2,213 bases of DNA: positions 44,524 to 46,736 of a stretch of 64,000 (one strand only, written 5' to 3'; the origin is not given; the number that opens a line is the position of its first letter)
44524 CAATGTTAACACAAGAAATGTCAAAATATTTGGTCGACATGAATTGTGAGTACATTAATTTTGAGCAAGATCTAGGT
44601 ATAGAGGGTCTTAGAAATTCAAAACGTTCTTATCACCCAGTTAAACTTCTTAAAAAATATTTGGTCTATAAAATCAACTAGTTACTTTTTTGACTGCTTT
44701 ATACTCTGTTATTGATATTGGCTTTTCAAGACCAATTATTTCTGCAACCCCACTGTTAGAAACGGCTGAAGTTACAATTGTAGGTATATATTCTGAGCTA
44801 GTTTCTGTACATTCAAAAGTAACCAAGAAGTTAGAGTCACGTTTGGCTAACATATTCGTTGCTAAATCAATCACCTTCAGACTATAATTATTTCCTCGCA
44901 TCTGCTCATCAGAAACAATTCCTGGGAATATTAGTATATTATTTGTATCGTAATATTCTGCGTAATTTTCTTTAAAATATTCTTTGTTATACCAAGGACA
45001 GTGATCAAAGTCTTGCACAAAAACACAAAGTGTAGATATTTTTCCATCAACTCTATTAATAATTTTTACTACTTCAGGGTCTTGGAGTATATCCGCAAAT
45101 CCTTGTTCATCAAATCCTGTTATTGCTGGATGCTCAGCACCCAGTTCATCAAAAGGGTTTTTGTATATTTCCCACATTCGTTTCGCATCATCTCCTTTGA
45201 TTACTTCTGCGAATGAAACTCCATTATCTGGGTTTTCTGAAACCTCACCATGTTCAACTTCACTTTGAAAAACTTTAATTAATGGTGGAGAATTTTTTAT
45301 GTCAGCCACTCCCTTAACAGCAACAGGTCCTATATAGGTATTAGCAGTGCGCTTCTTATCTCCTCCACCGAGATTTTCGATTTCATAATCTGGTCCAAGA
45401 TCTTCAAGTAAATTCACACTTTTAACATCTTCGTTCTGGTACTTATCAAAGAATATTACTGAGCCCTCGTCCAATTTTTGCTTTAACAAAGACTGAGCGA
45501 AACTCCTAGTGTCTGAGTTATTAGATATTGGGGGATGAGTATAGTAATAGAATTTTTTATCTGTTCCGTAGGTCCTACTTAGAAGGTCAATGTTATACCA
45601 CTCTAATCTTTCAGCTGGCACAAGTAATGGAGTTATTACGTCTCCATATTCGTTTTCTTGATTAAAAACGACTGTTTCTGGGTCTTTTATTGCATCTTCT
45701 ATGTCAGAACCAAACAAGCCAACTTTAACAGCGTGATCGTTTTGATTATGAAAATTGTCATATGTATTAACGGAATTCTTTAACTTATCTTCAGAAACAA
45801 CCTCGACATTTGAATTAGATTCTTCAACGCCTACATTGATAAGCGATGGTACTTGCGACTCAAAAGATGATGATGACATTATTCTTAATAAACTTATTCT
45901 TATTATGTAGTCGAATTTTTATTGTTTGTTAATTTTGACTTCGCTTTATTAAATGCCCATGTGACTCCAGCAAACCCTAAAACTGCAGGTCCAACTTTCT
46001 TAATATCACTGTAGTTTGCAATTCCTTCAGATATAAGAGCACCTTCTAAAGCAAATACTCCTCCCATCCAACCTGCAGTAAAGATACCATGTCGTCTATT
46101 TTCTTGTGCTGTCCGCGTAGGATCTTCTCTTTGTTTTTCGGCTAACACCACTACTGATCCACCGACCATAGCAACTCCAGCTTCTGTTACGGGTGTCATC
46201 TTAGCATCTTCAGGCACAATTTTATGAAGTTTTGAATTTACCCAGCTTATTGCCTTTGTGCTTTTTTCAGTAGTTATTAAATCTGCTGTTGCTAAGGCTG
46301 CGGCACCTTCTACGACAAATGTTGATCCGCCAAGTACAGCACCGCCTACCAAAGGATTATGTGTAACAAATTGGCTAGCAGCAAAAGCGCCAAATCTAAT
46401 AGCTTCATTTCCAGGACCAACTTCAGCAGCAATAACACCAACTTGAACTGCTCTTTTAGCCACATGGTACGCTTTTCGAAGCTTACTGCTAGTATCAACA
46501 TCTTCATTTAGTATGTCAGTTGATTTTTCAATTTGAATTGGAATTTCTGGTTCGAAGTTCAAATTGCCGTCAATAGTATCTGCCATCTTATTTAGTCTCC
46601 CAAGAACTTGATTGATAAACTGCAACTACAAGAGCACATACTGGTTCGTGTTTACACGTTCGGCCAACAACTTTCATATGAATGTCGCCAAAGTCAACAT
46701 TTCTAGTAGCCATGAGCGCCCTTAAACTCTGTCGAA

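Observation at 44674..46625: Two uncharacterised proteins are co-oriented directly downstream of pdaD: a candidate new agmatine-handling module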

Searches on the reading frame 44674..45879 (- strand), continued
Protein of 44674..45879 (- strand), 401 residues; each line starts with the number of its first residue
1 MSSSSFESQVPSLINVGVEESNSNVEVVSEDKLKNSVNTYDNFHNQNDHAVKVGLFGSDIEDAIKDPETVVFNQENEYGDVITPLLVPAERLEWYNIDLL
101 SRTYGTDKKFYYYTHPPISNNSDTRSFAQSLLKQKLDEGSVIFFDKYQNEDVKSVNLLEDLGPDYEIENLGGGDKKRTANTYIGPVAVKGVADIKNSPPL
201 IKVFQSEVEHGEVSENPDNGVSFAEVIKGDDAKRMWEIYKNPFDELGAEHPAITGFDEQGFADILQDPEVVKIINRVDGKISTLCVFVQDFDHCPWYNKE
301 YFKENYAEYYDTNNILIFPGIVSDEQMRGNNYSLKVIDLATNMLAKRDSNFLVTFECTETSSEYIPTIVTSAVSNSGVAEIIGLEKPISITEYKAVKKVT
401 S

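Call 62: fold_search(model_id=the predicted structure, library=pdb)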
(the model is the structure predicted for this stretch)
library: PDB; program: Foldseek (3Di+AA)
matches with E <= 10: 756; with E <= 0.001: 111
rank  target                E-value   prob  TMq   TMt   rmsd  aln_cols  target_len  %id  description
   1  7z6a_A                2.1e-07  1.00  0.34  0.39   9.0       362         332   14  CRYSTAL STRUCTURE OF WEISSELLA VIRIDESCENS FEMXVV NON-RIBOSOMAL AMINO ACID TRANSFERASE IN COMPLEX WITH A PEPTIDYL-XNA  (released 2022-10-26)
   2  1xf8                  4.4e-07  1.00  0.40  0.45   9.1       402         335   14  Crystal Structure of Weissella viridescens FemX (Y254F) Mutant (released 2005-05-31)
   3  6wqc                  4.6e-07  1.00  0.40  0.49   8.0       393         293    9  Crystal structure of VipF from Legionella hackeliae in complex with CoA (released 2021-11-10)
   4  1xe4                  8.0e-07  1.00  0.35  0.40   9.1       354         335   14  Crystal Structure of Weissella viridescens FemX (K36M) Mutant (released 2005-05-31)
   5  7duw_A                9.0e-07  1.00  0.32  0.20   9.9       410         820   11  Cryo-EM structure of the multiple peptide resistance factor (MprF) loaded with two lysyl-phosphatidylglycerol molecule (released 2021-04-21)
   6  5vrv_D                1.1e-06  1.00  0.32  0.38  10.1       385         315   11  2.05 Angstrom Resolution Crystal Structure of C-terminal Domain (DUF2156) of Putative Lysylphosphatidylglycerol Synthe (released 2017-05-24)
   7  7q3a_B                1.5e-06  1.00  0.45  0.51   7.9       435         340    9  Crystal structure of MAB_4324 a tandem repeat GNAT from Mycobacterium abscessus (released 2022-05-04)
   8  7z5y_A                1.5e-06  1.00  0.35  0.39   8.9       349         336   13  CRYSTAL STRUCTURE OF WEISSELLA VIRIDESCENS FEMXVV NON-RIBOSOMAL AMINO ACID TRANSFERASE IN COMPLEX WITH A PEPTIDYL-XNA  (released 2022-10-26)
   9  6wqb                  1.5e-06  1.00  0.38  0.48   8.0       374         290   10  Crystal structure of VipF from Legionella hackeliae in complex with acetyl-CoA (released 2021-11-10)
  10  7q3a_A                1.7e-06  1.00  0.38  0.43   8.1       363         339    9  Crystal structure of MAB_4324 a tandem repeat GNAT from Mycobacterium abscessus (released 2022-05-04)
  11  3frm_D                2.1e-06  1.00  0.30  0.42   8.6       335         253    9  The crystal structure of a functionally unknown conserved protein from Staphylococcus epidermidis ATCC 12228. (released 2009-01-27)
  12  5vrv_A                2.2e-06  1.00  0.31  0.36  10.4       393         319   10  2.05 Angstrom Resolution Crystal Structure of C-terminal Domain (DUF2156) of Putative Lysylphosphatidylglycerol Synthe (released 2017-05-24)
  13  3frm_C                2.8e-06  1.00  0.33  0.46   8.3       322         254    9  The crystal structure of a functionally unknown conserved protein from Staphylococcus epidermidis ATCC 12228. (released 2009-01-27)
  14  7wx7                  2.8e-06  1.00  0.37  0.47   8.3       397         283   10  complex of a legionella acetyltransferase VipF and COA/ACO (released 2023-02-22)
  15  5vrv_F                4.1e-06  1.00  0.32  0.38  10.9       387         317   10  2.05 Angstrom Resolution Crystal Structure of C-terminal Domain (DUF2156) of Putative Lysylphosphatidylglycerol Synthe (released 2017-05-24)
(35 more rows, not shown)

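Call 75: search_protein_families(library=pfam, alignment_id=A1, max_evalue=1)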
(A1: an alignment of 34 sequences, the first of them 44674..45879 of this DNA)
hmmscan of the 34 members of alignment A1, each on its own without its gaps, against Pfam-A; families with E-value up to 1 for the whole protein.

A. member 1, window:44674-45879:- (401 aa): 1 family
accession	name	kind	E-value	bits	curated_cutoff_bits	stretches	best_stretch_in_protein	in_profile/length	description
PF17602.7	DUF5498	-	0.056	14.4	27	0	98-148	30-80/96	Family of unknown function (DUF5498)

B. families by the number of members that match (of 34 scanned): 10 families
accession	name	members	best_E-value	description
PF01015.23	Ribosomal_S3Ae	2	0.085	Ribosomal S3Ae family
PF01259.24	SAICAR_synt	1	0.039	SAICAR synthetase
PF20128.4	DUF6518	1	0.05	Family of unknown function (DUF6518)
PF15660.11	Imm75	1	0.05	Putative Immunity protein 75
PF17602.7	DUF5498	1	0.056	Family of unknown function (DUF5498)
PF14542.12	Acetyltransf_CG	1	0.088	GCN5-related N-acetyl-transferase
PF21849.1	DUF6908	1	0.16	Domain of unknown function (DUF6908)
PF06007.16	PhnJ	1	0.18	Phosphonate metabolism protein PhnJ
PF06788.19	UPF0257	1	0.18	Uncharacterised protein family (UPF0257)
PF23415.1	MAPB1_N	1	0.19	Microtubule-associated protein 1B N-terminal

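Call 79: find_encoding_contigs(protein=P0267, flank=8000, max_places=2)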
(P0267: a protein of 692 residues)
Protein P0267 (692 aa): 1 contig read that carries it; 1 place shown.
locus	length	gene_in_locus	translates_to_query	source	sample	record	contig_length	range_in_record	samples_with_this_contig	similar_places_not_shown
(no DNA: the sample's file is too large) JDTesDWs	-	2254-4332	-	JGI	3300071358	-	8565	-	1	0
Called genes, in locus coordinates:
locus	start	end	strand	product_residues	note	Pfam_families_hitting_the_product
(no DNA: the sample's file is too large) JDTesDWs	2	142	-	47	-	?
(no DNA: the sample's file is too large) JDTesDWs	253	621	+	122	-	-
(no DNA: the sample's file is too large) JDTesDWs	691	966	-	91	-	-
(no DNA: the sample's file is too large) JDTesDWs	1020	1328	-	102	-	-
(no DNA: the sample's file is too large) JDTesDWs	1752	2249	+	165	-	PF01862:PvlArgDC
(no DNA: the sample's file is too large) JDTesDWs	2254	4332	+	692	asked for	PF09924:LPG_synthase_C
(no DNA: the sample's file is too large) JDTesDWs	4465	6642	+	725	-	PF16927:HisKA_7TM, PF00512:HisKA (weak), PF02518:HATPase_c, PF13581:HATPase_c_2 (faint)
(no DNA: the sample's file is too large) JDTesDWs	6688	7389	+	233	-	PF00072:Response_reg, PF00486:Trans_reg_C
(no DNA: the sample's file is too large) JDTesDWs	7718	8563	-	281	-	?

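Call 80: find_encoding_contigs(protein=P0221, flank=7000, max_places=1)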
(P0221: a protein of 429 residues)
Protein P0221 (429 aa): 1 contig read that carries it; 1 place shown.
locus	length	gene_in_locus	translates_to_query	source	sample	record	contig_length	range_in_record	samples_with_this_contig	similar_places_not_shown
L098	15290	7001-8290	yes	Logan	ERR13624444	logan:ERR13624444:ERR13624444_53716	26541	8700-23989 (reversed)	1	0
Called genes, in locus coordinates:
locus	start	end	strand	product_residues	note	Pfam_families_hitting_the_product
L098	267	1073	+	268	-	PF00763:THF_DHG_CYH, PF02882:THF_DHG_CYH_C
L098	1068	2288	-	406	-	PF00768:Peptidase_S11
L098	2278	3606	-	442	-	PF08245:Mur_ligase_M, PF02875:Mur_ligase_C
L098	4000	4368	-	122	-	PF00072:Response_reg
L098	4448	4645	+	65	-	-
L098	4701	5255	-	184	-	PF10026:DUF2268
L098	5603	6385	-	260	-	-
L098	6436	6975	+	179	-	PF01862:PvlArgDC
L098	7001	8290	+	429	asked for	-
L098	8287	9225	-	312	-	PF09924:LPG_synthase_C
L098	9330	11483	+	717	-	PF16927:HisKA_7TM, PF00512:HisKA, PF02518:HATPase_c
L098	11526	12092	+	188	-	PF01928:CYTH (weak)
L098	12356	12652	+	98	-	-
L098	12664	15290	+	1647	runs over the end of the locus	-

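Call 81: find_encoding_contigs(protein=P0300, flank=7000, max_places=1)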
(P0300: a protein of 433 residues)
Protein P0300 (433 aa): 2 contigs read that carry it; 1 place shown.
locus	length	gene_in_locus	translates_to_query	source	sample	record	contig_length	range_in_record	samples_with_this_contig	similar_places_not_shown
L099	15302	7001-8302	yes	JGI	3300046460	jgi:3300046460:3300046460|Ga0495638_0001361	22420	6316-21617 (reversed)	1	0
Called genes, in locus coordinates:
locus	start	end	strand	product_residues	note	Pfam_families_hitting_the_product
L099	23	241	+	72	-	-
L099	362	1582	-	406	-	PF10017:Methyltransf_33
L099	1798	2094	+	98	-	-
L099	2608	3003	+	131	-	-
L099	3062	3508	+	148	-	-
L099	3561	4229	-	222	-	-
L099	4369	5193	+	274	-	PF00763:THF_DHG_CYH, PF02882:THF_DHG_CYH_C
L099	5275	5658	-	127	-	PF00072:Response_reg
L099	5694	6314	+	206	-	-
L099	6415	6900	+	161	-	PF01862:PvlArgDC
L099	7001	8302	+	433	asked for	-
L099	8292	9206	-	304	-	PF09924:LPG_synthase_C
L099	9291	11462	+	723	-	PF07695:7TMR-DISM_7TM (faint), PF16927:HisKA_7TM, PF13492:GAF_3 (weak), PF00512:HisKA, PF02518:HATPase_c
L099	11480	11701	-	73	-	-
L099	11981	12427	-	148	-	-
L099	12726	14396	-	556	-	-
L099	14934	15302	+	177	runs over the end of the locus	PF01931:NTPase_I-T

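Call 82: find_encoding_contigs(protein=P0226, flank=7000, max_places=1)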
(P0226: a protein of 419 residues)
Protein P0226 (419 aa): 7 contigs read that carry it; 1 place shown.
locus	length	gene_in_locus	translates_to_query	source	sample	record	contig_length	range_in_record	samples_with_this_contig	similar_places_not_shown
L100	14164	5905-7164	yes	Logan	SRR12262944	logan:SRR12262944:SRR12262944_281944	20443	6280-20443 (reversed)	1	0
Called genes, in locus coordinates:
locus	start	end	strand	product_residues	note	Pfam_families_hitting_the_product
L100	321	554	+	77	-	PF04193:PQ-loop (weak)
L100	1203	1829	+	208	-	PF06445:GyrI-like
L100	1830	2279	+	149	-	PF00293:NUDIX, PF14815:NUDIX_4 (faint)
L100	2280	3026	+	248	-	PF00520:Ion_trans, PF07885:Ion_trans_2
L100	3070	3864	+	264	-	PF00763:THF_DHG_CYH, PF02882:THF_DHG_CYH_C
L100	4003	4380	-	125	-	PF00072:Response_reg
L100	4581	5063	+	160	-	PF01862:PvlArgDC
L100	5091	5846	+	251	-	-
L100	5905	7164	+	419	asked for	-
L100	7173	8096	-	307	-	PF09924:LPG_synthase_C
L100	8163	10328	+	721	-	PF16927:HisKA_7TM, PF00512:HisKA, PF02518:HATPase_c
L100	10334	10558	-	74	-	-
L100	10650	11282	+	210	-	PF01797:Y1_Tnp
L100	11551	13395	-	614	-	PF00801:PKD (weak), PF18911:PKD_4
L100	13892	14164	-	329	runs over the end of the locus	-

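Call 84: search_protein_families(library=pfam, proteins=[L009:1202-2398:+, L100:5091-5846:+, L098:5603-6385:-, L099:5694-6314:+, L004:5568-6116:+, L007:6695-7852:-], max_evalue=0.01)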
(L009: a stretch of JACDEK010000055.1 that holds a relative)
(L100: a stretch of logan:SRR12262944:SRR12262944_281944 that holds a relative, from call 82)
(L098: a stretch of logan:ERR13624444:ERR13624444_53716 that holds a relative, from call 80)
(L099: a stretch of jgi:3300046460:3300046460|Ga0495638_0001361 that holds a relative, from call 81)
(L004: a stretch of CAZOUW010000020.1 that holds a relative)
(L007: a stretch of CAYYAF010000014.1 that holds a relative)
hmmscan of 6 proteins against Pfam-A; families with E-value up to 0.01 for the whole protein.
L009:1202-2398:+ (398 aa): 2 families
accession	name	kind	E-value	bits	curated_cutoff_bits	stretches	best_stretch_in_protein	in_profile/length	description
PF05193.26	Peptidase_M16_C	-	7.8e-11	42.6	23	1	155-311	2-167/181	Peptidase M16 inactive domain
PF00675.25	Peptidase_M16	-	1.4e-09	38.5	22.3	1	15-119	11-119/149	Insulinase (Peptidase family M16)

L100:5091-5846:+ (251 aa): 0 families

L098:5603-6385:- (260 aa): 0 families

L099:5694-6314:+ (206 aa): 0 families

L004:5568-6116:+ (182 aa): 0 families

L007:6695-7852:- (385 aa): 0 families

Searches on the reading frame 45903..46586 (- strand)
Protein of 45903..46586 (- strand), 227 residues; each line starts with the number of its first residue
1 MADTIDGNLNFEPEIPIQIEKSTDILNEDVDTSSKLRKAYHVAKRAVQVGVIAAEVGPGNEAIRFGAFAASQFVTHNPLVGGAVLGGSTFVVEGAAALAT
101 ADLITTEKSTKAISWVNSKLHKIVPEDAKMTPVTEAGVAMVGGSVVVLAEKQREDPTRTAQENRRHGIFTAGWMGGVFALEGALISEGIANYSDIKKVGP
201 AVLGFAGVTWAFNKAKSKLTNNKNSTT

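Call 3: search_protein_families(library=pfam, proteins=[window:45903-46586:-], max_evalue=1)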
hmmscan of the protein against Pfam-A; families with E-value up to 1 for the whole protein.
window:45903-46586:- (227 aa): 0 families

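Call 4: search_protein_families(library=ncbifam, proteins=[window:45903-46586:-], max_evalue=1)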
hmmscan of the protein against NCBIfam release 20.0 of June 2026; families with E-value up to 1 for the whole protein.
window:45903-46586:- (227 aa): 0 families

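Call 6: find_homologous_proteins(query=window:45903-46586:-)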
Query window:45903-46586:- (227 aa): 14 proteins with E <= 0.001 among 1957 candidates.
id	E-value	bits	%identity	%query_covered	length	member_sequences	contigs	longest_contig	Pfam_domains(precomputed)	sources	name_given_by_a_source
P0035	1.4e-141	487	100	100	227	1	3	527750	-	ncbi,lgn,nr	ncbi:MAG TPA: hypothetical protein VLF39_02455 [Candidatus Saccharimonadales bacterium]|nr:hypotheti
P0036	2.1e-81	291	65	96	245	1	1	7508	-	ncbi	-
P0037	1.1e-66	243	56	94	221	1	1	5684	-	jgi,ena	-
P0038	5.8e-65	237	59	85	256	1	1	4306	-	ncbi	-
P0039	1.4e-64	236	59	87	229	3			-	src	-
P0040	3.3e-64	235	53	97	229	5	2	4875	-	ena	-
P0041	2.5e-59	219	58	77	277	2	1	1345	-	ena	-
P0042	2.0e-45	173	49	87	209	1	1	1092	-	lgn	-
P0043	6.3e-45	172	44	96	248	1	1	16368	-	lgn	-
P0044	1.0e-44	171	47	81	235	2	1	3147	-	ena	-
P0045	4.2e-43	166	46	82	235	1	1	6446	-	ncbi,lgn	-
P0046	1.6e-37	147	44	86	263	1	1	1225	-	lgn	-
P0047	3.2e-36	143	42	84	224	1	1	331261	-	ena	-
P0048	2.7e-13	68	34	65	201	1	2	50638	-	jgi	jgi:uncharacterized membrane protein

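Call 29: predict_structure(alignment_id=A2)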
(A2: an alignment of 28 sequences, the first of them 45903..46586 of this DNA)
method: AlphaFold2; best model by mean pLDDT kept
length: 227 residues; sequences in the alignment: 28
mean_pLDDT: 80.2   pTM: 0.68
mean pLDDT of the five models: 80.2, 77.2, 74.0, 73.2, 71.8
residues with pLDDT >= 90: 77; 70-90: 106; 50-70: 23; < 50: 21
segments of 3 or more residues with pLDDT < 50: 1-4, 17-29
pLDDT, mean of each block of 10 residues (from residue 1): 50 51 47 76 85 81 89 91 95 94 87 81 83 88 91 92 96 94 87 72 73 75 63
secondary structure, 60 per line:
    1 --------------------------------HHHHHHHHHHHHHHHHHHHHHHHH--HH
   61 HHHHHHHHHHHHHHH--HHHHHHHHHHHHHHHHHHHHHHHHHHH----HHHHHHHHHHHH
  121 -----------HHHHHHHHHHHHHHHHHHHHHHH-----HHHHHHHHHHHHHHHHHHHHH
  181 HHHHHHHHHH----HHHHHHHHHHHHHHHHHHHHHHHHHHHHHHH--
elements in order: H33-56 H59-75 H78-104 H109-120 H132-154 H160-190 H195-225
